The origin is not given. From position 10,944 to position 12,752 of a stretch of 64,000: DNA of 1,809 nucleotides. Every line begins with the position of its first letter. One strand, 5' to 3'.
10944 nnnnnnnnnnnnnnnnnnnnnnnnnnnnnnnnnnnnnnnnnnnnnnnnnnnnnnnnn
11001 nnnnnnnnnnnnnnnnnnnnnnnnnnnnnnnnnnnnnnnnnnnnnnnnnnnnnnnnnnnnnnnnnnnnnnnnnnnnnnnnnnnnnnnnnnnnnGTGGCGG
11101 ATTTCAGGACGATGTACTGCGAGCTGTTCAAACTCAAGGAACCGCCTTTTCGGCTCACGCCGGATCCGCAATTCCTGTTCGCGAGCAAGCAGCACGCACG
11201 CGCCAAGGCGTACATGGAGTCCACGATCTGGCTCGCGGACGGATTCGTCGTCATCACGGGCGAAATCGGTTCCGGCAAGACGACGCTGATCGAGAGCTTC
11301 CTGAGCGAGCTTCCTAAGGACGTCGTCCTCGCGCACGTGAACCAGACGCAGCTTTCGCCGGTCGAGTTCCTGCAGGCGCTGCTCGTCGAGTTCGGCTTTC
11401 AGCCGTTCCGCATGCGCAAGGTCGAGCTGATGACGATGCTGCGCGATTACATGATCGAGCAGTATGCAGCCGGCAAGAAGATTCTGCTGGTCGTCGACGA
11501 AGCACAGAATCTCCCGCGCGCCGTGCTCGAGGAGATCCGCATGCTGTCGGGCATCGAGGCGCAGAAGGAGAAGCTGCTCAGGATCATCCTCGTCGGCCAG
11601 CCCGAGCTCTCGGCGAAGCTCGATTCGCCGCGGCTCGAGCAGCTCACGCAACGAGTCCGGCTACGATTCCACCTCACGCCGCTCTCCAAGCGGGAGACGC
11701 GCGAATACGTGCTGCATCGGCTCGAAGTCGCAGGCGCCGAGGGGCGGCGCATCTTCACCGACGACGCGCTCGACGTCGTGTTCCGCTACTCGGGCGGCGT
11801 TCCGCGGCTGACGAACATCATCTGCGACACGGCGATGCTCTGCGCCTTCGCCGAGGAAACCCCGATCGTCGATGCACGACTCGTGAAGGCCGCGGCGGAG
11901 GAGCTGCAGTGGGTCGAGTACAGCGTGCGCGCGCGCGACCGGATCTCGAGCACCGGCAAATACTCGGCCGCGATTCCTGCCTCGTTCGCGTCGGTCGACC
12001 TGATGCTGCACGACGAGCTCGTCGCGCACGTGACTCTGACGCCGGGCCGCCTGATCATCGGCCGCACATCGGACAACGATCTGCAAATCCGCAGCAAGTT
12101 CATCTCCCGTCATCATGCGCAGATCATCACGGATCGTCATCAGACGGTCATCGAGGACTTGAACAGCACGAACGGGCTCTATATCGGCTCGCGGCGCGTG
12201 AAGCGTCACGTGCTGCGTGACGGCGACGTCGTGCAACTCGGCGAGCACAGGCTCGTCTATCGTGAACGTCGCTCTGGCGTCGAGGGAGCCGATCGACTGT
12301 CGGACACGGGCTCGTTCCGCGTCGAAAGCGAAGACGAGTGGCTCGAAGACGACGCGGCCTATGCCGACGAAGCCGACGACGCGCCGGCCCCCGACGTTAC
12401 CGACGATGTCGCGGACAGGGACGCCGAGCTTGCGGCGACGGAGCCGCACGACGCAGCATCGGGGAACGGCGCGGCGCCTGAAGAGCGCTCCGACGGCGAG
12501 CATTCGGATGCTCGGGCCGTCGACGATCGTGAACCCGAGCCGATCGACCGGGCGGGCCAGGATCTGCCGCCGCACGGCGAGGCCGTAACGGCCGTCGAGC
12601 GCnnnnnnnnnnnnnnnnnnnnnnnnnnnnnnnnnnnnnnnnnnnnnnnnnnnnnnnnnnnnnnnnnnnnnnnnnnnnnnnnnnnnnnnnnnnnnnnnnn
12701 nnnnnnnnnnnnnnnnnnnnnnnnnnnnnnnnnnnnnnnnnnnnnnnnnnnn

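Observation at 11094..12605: ExeA/GspA-type AAA ATPase fused to an FHA phosphothreonine-binding domain and an acidic tail, with no secretion or pilus genes nearby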

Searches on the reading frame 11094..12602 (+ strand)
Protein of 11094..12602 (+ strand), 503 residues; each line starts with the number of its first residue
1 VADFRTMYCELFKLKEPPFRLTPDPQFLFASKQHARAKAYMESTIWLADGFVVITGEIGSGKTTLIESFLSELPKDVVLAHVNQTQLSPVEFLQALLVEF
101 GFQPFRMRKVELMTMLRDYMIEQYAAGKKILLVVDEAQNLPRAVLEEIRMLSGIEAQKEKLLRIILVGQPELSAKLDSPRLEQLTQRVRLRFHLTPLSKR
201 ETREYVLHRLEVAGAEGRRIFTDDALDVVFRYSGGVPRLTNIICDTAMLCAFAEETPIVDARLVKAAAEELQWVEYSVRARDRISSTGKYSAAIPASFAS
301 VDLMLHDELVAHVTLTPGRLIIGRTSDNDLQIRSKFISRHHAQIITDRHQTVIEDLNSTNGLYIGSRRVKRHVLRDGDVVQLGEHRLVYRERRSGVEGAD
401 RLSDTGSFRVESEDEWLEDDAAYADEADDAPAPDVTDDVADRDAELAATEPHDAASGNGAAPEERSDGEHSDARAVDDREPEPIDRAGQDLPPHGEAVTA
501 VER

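Call 3: search_protein_families(library=pfam, proteins=[window:11094-12602:+], max_evalue=0.1)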
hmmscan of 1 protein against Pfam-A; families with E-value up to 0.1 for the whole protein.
window:11094-12602:+ (503 aa): 25 families
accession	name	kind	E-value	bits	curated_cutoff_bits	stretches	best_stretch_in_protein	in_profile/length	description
PF13401.12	AAA_22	-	8.1e-26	91.3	27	1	49-175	5-129/130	AAA domain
PF00498.31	FHA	-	4.4e-18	65.9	20.7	1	321-383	2-67/67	FHA domain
PF16697.10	Yop-YscD_cpl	-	1.1e-10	42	33.2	1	312-387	11-88/94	Inner membrane component of T3SS, cytoplasmic domain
PF13191.12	AAA_16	-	6.5e-08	33.7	32.6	1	50-161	25-164/167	AAA ATPase domain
PF13173.12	AAA_14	-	5.5e-06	26.8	27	1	51-201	4-127/129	AAA domain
PF07728.20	AAA_5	-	6e-05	23.5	22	1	52-150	2-88/139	AAA domain (dynein-related subfamily)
PF13476.12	AAA_23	-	0.00029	22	27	1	43-69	13-39/201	AAA domain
PF13245.12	AAA_19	-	0.0017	19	25.1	0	48-73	10-35/134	AAA domain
PF02492.25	cobW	-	0.0021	18.1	20.7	1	52-77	3-28/180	CobW/HypB/UreG, nucleotide-binding domain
PF20720.3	nSTAND3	-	0.0025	17.9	27.2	1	48-73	16-41/155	Novel STAND NTPase 3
PF00437.27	T2SSE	-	0.0026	16.9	24.9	1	36-76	129-169/370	Type II/IV secretion system protein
PF01637.24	ATPase_2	-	0.0027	18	33.2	1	51-141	22-123/225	ATPase domain predominantly from Archaea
PF00005.33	ABC_tran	-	0.0046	18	25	1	51-167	13-125/137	ABC transporter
PF13555.12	AAA_29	-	0.0059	16.8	27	1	49-67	22-40/61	P-loop containing region of AAA domain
PF14532.12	Sigma54_activ_2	-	0.0076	16.9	25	0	52-197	24-138/138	Sigma-54 interaction domain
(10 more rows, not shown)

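Call 4: search_protein_families(library=ncbifam, proteins=[window:11094-12602:+], max_evalue=0.1)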
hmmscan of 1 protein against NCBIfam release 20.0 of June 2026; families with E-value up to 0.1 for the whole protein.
window:11094-12602:+ (503 aa): 25 families
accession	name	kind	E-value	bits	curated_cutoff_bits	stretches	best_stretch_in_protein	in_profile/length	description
TIGR03015.1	pepcterm_ATPase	hypoth_equivalog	8.7e-89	297.5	324.5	1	7-272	1-267/269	XrtA/PEP-CTERM system-associated ATPase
NF049868.1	FhaB_Rv0019c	equivalog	8e-15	55.2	125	1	311-384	79-153/158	FHA domain-containing protein FhaB/FipA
NF052573.1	HisKinEspAMyxo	equivalog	3.3e-10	38.7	1400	1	314-393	42-122/755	serine histidine kinase EspA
TIGR03354.1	VI_FHA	hypoth_equivalog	4.3e-10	40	120.25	1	311-486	17-199/420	type VI secretion system-associated FHA domain protein TagH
NF041660.2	oxygluDhInhib_OdhI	equivalog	5.9e-09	35.9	200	1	321-389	59-127/130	oxoglutarate dehydrogenase inhibitor Odhl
NF033760.1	gliding_GltG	equivalog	1.1e-05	24.2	650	1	307-467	13-167/650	adventurous gliding motility protein GltG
NF007601.2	PRK10247.1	equivalog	6e-05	22.6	292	1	49-165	27-146/204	iron efflux ABC transporter ATP-binding subunit FetA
NF052403.1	ESX1TransRegEspM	equivalog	0.00021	20.3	550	1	307-384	18-94/367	ESX-1 type VII secretion system transcriptional regulator EspM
TIGR02788.1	VirB11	equivalog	0.00025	20.2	249.95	1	28-85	124-180/308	P-type DNA transfer ATPase VirB11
NF041000.1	ATPase_ComGA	equivalog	0.0047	15.9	300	1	37-72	116-151/267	competence type IV pilus ATPase ComGA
TIGR02538.1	type_IV_pilB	equivalog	0.0069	15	675.65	0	37-76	304-343/564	type IV-A pilus assembly ATPase PilB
NF000169.2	ABCF_Sal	exception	0.014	14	725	1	50-170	28-150/542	Sal family ABC-F type ribosomal protection protein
TIGR00150.1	T6A_YjeE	equivalog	0.015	15.2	60.1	1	50-77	23-50/135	tRNA (adenosine(37)-N6)-threonylcarbamoyltransferase complex ATPase subunit type 1 TsaE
TIGR01420.1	pilT_fam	subfamily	0.016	14.4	319.1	1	40-77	113-150/343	PilT/PilU family type 4a pilus ATPase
NF010170.0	PRK13651.1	equivalog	0.023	13.6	432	1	29-110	12-97/308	cobalt transporter ATP-binding subunit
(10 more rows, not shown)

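Call 5: search_protein_families(library=padloc, proteins=[window:11094-12602:+], max_evalue=0.1)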
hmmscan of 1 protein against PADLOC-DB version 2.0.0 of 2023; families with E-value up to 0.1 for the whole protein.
window:11094-12602:+ (503 aa): 16 families
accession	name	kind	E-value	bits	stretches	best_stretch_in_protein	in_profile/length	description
PDLC04140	mad8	-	9.3e-06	23.4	1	48-75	26-53/314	mads_8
PDLC04789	PDC-S01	-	7.7e-05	19.9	1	122-204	65-141/375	-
PDLC04787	PDC-S01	-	0.0018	15.2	1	51-141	29-105/412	-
PDLC00914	TRIP13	-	0.0025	15.3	1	31-75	54-97/302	TRIP13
PDLC02372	Nhi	-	0.003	14.2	1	27-148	181-283/470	-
PDLC02350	AbiO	-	0.0044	13.8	1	31-151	181-280/468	AbiO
PDLC04135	mad3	-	0.0047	14.5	1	43-69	16-42/374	mads_3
PDLC04791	PDC-S01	-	0.0087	12.8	1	52-172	22-123/395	-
PDLC00554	JetC2|JetC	-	0.009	13.3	0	40-70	21-51/390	DUF3584 domain; MukB-like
PDLC02911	VakA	-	0.014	13.9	1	51-81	4-34/163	-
PDLC05079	PDC-S73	-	0.016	12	1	31-69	178-211/752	-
PDLC03859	LmuB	-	0.018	12.3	1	47-68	21-43/611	-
PDLC02741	PbeC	-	0.023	11.2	1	52-72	31-51/644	PbeC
PDLC00091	GajA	-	0.034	11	1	42-69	17-44/627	AAA ATPase domain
PDLC05064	PDC-S68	-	0.044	9.4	1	47-170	698-818/1273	-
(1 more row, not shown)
